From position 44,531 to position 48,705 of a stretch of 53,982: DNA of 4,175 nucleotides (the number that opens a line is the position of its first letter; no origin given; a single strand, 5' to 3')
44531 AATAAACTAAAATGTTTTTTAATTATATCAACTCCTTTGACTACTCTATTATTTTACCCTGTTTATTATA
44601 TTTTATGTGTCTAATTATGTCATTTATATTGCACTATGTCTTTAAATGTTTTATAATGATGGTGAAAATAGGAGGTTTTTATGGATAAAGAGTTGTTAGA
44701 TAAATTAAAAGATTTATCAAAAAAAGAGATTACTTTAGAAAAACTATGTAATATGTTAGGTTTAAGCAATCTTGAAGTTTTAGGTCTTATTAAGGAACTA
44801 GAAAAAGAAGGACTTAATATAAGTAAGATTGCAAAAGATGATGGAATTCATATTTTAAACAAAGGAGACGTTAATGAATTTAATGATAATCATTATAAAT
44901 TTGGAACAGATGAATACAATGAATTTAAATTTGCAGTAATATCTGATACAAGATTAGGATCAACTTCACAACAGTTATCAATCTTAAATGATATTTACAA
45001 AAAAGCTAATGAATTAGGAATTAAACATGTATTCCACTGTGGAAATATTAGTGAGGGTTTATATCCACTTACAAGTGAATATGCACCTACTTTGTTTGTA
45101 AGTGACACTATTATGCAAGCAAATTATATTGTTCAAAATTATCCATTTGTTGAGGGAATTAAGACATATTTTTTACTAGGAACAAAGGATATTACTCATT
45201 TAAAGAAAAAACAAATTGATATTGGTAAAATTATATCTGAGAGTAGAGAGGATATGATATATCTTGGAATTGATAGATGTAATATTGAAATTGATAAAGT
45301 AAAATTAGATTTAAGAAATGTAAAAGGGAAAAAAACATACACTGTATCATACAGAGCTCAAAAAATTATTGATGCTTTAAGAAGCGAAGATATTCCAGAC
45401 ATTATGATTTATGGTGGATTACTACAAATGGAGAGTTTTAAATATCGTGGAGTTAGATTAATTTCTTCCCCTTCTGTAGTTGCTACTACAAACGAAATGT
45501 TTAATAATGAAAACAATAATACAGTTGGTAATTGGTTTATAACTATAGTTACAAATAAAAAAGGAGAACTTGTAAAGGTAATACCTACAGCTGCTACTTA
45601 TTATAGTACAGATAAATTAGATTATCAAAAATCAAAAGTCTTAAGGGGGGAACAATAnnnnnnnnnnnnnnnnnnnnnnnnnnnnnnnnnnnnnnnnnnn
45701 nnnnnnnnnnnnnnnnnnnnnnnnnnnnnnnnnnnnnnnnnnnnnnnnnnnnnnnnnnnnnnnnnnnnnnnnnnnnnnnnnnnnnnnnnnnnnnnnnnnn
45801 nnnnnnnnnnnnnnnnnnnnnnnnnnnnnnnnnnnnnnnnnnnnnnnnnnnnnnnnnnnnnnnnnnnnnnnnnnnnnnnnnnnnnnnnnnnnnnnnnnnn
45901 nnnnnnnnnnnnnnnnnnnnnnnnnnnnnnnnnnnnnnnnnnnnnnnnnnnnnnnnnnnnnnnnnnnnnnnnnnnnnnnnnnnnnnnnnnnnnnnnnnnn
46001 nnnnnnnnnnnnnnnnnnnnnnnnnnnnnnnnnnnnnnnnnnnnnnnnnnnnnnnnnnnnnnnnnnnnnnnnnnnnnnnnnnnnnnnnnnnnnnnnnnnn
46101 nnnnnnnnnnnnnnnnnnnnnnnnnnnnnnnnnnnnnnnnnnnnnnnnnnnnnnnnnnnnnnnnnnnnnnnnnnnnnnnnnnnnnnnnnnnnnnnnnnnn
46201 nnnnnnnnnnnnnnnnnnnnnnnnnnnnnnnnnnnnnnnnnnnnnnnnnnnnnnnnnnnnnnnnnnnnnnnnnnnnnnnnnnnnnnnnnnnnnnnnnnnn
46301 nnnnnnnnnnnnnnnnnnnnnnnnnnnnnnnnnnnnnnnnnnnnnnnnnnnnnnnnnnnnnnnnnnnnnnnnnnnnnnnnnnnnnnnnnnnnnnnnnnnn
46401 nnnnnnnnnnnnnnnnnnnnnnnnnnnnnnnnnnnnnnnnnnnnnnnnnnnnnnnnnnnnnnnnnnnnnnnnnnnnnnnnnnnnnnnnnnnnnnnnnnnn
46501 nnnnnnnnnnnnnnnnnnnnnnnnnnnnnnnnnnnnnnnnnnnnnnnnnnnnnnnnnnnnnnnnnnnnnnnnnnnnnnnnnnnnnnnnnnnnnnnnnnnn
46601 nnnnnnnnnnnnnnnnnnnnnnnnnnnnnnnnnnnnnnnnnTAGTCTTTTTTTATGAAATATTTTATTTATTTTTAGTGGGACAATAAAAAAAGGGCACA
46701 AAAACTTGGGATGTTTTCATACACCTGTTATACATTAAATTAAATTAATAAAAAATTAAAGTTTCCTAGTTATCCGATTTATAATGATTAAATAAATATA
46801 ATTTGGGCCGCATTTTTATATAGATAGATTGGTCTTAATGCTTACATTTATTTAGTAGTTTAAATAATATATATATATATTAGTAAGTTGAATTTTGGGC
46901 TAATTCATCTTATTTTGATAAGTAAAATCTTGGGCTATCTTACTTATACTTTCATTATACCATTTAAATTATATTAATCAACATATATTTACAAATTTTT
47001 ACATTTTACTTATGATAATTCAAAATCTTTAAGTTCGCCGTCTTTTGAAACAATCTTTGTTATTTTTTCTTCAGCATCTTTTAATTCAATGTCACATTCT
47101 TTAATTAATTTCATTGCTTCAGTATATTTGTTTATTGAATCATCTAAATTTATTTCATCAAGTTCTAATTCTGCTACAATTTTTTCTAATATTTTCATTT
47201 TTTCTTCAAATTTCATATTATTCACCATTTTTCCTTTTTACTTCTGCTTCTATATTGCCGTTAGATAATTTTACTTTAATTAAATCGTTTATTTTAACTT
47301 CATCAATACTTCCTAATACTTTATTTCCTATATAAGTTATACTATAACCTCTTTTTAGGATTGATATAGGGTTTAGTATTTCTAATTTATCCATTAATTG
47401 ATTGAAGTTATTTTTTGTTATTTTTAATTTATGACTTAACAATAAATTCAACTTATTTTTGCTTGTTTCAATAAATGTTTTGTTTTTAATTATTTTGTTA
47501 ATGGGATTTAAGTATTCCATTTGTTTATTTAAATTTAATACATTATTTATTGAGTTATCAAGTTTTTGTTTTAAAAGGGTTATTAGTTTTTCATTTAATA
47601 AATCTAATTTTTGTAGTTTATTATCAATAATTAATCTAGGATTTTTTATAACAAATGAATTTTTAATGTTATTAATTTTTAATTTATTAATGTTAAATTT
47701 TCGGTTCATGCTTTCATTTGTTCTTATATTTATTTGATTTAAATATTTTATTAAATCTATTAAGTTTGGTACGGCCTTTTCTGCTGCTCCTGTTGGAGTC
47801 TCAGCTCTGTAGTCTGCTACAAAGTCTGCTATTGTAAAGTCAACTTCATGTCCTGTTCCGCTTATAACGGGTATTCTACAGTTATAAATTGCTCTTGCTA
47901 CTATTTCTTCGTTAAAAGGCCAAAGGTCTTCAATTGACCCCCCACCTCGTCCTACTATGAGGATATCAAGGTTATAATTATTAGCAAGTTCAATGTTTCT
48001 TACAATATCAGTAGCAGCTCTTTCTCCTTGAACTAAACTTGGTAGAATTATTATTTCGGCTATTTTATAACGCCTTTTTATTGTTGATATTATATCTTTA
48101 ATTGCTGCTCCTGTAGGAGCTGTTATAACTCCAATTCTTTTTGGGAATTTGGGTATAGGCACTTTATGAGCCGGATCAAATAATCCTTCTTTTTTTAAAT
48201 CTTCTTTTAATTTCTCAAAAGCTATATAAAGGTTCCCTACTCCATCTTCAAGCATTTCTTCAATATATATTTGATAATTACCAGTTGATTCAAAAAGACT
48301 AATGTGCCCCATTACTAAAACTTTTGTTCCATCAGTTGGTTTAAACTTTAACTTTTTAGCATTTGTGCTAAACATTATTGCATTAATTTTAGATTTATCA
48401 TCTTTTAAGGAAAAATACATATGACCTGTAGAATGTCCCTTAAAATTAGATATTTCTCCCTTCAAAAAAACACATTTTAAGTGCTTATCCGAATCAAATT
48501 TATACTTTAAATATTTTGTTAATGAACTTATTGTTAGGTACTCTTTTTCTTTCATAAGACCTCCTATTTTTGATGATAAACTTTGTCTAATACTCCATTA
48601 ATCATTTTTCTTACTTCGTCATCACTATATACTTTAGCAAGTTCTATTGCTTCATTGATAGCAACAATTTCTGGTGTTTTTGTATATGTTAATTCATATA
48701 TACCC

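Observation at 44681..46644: Translationally coupled pair of HTH-metallophosphoesterase paralogues: one catalytically intact, one with every metal-binding motif lost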

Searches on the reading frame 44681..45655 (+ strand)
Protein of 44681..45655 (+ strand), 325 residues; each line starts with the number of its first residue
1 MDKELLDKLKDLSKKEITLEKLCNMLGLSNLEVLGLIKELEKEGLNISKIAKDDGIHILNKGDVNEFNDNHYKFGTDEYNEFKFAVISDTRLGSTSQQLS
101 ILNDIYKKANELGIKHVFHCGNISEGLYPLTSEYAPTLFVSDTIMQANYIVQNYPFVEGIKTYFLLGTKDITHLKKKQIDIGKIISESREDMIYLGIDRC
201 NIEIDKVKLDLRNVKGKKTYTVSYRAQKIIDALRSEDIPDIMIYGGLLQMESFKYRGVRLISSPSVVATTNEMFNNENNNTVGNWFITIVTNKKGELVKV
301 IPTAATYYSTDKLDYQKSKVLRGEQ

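Call 4: search_protein_families(library=pfam, proteins=[window:44681-45655:+], max_evalue=1)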
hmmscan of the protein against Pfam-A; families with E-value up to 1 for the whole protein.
window:44681-45655:+ (325 aa): 4 families
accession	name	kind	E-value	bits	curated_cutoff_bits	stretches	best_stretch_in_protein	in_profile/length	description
PF08280.17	HTH_Mga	-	0.0083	16.5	23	1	13-41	16-44/59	M protein trans-acting positive regulator (MGA) HTH domain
PF24611.2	Spectrin_Anc-1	-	0.067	13.9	33.2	0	94-148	47-100/115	Nuclear anchorage protein 1, spectrin-like repeat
PF12850.12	Metallophos_2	-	0.068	13.6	27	1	83-125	2-38/154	Calcineurin-like phosphoesterase superfamily domain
PF13545.12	HTH_Crp_2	-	0.25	11.8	27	1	17-60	23-63/70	Crp-like helix-turn-helix domain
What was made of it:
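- On Calcineurin-like metallophosphoesterase superfamily (Pfam PF00149 / PF12850): ORF1 fails, at 13.6 bits (call 4).
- Checked: ORF1 does not (E=0.068) (call 4).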

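Call 5: search_protein_families(library=ncbifam, proteins=[window:44681-45655:+], max_evalue=1)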
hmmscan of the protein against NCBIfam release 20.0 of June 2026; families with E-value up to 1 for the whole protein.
window:44681-45655:+ (325 aa): 1 family
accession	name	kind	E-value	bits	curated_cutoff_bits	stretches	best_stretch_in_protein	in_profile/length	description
NF003118.0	PRK04036.1-3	equivalog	0.02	13.9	445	1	230-271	409-450/481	DNA-directed DNA polymerase II small subunit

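Call 6: search_protein_families(library=phrogs, proteins=[window:44681-45655:+], max_evalue=1)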
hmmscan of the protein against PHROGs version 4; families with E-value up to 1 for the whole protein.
window:44681-45655:+ (325 aa): 1 family
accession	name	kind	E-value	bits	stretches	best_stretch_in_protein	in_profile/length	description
phrog_7067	-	head and packaging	0.011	16.8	0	35-57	22-44/56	terminase small subunit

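Call 10: search_solved_structures(query=window:44681-45655:+, max_evalue=10)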
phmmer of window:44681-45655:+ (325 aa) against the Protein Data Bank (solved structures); distinct sequences matched with E-value up to 10: 1.
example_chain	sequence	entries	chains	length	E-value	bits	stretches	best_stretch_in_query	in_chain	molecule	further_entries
7t5u_A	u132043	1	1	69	1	11.9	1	5-33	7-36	Helix-turn-helix domain-containing protein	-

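Call 13: find_homologous_proteins(query=window:44681-45655:+)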
Query window:44681-45655:+ (325 aa): 422 proteins with E <= 0.001 among 2494 candidates; the best 120 are listed.
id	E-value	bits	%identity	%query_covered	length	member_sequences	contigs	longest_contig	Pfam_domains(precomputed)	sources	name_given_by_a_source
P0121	1.7e-209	712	100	100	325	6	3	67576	-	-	-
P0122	4.4e-139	481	65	95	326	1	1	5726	-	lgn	-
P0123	5.5e-134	464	65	99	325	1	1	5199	-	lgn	-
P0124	1.2e-133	463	65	99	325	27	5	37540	-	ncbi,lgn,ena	-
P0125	1.4e-133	463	65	99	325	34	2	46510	-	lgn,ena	-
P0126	9.5e-117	408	61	99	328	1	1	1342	-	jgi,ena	-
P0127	8.1e-115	401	60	99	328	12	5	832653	-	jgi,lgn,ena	-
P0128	2.1e-113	397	57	99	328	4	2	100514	-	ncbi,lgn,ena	-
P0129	3.5e-113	396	52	97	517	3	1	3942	PF12850.13,PF00149.34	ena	-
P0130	8.3e-113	395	58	99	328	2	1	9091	-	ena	-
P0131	4.9e-112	392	58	99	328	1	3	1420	-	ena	-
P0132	2.9e-110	387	57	99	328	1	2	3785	-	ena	-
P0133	3.8e-108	380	57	100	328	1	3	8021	-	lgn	-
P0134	5.0e-108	379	58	96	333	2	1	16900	-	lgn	-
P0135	3.0e-107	377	58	98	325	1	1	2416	-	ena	-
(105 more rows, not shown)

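Call 20: search_protein_families(library=padloc, proteins=[window:44681-45655:+], max_evalue=1)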
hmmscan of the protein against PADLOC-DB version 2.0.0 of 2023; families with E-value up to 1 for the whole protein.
window:44681-45655:+ (325 aa): 1 family
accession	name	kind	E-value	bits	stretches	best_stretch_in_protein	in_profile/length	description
PDLC01434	CasR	-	0.025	12.4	1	4-58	129-182/191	"CAS-I,CAS-II,CAS-III,CAS-IV,CAS-V,CAS-VI; associated_signaling"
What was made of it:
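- On Known anti-phage defence systems (PADLOC): ORF1 has only CasR at E=0.025 over the HTH (call 20).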

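Call 44: predict_structure(alignment_id=A2)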
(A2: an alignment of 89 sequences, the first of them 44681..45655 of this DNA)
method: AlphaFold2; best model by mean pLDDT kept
length: 325 residues; sequences in the alignment: 89
mean_pLDDT: 87.4   pTM: 0.75
mean pLDDT of the five models: 87.4, 87.2, 84.8, 82.7, 82.6
residues with pLDDT >= 90: 166; 70-90: 140; 50-70: 11; < 50: 8
segments of 3 or more residues with pLDDT < 50: 63-68
pLDDT, mean of each block of 10 residues (from residue 1): 82 85 90 87 75 82 50 94 97 93 97 97 87 83 89 96 93 82 93 93 97 70 83 90 89 94 90 78 95 96 92 87 71
secondary structure, 60 per line:
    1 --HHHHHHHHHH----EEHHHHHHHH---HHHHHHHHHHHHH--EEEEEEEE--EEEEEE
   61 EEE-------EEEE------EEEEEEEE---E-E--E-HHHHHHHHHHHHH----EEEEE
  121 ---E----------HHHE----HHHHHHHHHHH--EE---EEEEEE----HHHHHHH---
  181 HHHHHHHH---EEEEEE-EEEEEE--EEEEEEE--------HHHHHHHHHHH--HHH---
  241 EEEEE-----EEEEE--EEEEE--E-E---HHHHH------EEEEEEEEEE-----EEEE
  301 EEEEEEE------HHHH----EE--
elements in order: H3-12 H19-26 H30-42 E45-52 E55-63 E71-74 E81-88 H99-111 E116-120 H143-153 E161-166 H171-177 H181-188 E192-197 E199-204 E207-213 H222-232 E241-245 E251-255 E258-262 H271-275 E282-291 E297-307 H314-317
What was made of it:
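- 44681..44866 (+): ORF1 winged-helix module (aa 1-62). AlphaFold topology H3-12, H19-26, H30-42, E45-52, E55-63 (call 44).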

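Call 48: fold_search(model_id=the predicted structure, library=pdb)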
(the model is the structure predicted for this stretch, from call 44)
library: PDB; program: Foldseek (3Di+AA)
matches with E <= 10: 1374; with E <= 0.001: 108
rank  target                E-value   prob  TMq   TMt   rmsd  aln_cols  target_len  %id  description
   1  6t8h_A                5.5e-09  1.00  0.51  0.41   4.9       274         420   17  Cryo-EM structure of the DNA-bound PolD-PCNA processive complex from P. abyssi (released 2020-03-04)
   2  8ppt_A                1.4e-08  1.00  0.47  0.36  13.9       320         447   15  Pyrococcus abyssi DNA polymerase D (PolD) in its editing mode bound to a primer/template substrate containing a mismat (released 2023-12-20)
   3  1s3l_A                2.6e-08  1.00  0.37  0.66   6.1       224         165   15  Structural and Functional Characterization of a Novel Archaeal Phosphodiesterase (released 2004-08-10)
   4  9f29_A                5.3e-08  1.00  0.49  0.37   5.6       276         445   17  Pyrococcus abyssi PolD in complex with Rpa2 winged-helix domain class 1 (composite map) (released 2024-12-04)
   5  6hms_A                7.9e-08  1.00  0.48  0.40   5.6       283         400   15  Cryo-EM map of DNA polymerase D from Pyrococcus abyssi in complex with DNA (released 2019-01-30)
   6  5ihe_A                1.2e-07  1.00  0.49  0.38   5.1       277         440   17  D-family DNA polymerase - DP1 subunit (3'-5' proof-reading exonuclease) (released 2016-08-31)
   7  9f2a_A                1.6e-07  1.00  0.50  0.38  13.5       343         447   17  Pyrococcus abyssi PolD in complex with Rpa2 winged-helix domain class 2 (composite map) (released 2024-12-04)
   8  6knb_A                2.1e-07  1.00  0.52  0.39   5.7       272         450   15  PolD-PCNA-DNA (form A) (released 2020-08-05)
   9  5ihe_B                2.1e-07  1.00  0.48  0.37   5.5       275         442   18  D-family DNA polymerase - DP1 subunit (3'-5' proof-reading exonuclease) (released 2016-08-31)
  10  6hmf_A                2.2e-07  1.00  0.49  0.38   5.1       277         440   17  D-family DNA polymerase - DP1 subunit (3'-5' proof-reading exonuclease) H451 proof-reading deficient variant (released 2019-01-30)
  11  6hmf_B                2.5e-07  1.00  0.49  0.37   5.2       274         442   18  D-family DNA polymerase - DP1 subunit (3'-5' proof-reading exonuclease) H451 proof-reading deficient variant (released 2019-01-30)
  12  2a22_B                2.8e-06  1.00  0.36  0.55  10.2       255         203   12  Structure of Vacuolar Protein Sorting 29 from Cryptosporidium Parvum (released 2005-08-16)
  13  5wyh_A                4.0e-06  1.00  0.36  0.60  11.0       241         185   14  Crystal structure of RidL(1-200) complexed with VPS29 (released 2018-01-24)
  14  3ck2                  4.2e-06  1.00  0.31  0.51  10.9       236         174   15  Crystal structure of conserved uncharacterized protein (predicted phosphoesterase COG0622) from Streptococcus pneumoniae (released 2008-04-01)
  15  5xck_A                6.2e-06  1.00  0.36  0.60   8.6       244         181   12  Crystal structure of Vps29 double mutant (D62A/H86A) from Entamoeba histolytica (released 2017-10-18)
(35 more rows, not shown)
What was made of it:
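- The dead copy also matches the inactive B-subunits Pol12 and Dpb2 (call 48).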

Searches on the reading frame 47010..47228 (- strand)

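Call 14: search_protein_families(library=pfam, proteins=[window:47010-47228:-], max_evalue=0.001)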
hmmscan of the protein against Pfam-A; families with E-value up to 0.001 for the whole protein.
window:47010-47228:- (72 aa): 1 family
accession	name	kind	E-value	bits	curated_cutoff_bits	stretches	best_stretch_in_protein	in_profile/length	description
PF02609.21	Exonuc_VII_S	-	1.6e-15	57.3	24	1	7-58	1-52/52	Exonuclease VII small subunit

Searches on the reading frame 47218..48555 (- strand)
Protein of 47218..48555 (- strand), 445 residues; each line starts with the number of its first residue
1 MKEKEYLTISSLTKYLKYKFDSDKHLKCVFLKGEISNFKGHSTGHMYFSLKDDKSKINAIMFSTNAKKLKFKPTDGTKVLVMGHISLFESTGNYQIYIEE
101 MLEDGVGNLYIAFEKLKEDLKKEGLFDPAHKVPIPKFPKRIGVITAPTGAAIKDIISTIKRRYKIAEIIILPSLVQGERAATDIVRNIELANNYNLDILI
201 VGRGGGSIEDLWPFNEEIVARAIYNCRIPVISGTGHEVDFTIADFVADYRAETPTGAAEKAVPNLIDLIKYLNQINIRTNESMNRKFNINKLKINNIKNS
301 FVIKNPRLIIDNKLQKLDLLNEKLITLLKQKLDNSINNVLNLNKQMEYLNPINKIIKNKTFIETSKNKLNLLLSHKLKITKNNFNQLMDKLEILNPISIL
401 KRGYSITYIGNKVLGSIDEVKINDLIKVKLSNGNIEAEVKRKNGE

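Call 14: search_protein_families(library=pfam, proteins=[window:47218-48555:-], max_evalue=0.001)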
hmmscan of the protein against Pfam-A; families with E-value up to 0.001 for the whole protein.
window:47218-48555:- (445 aa): 3 families
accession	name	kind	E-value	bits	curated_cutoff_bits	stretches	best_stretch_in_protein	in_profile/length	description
PF02601.20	Exonuc_VII_L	-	9.5e-98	328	35.9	1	125-437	1-314/315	Exonuclease VII, large subunit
PF13742.12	tRNA_anti_2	-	1.2e-27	96.4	27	1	7-101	1-94/95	OB-fold nucleic acid binding domain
PF01336.31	tRNA_anti-codon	-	2.1e-10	40.8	27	1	30-101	2-72/75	OB-fold nucleic acid binding domain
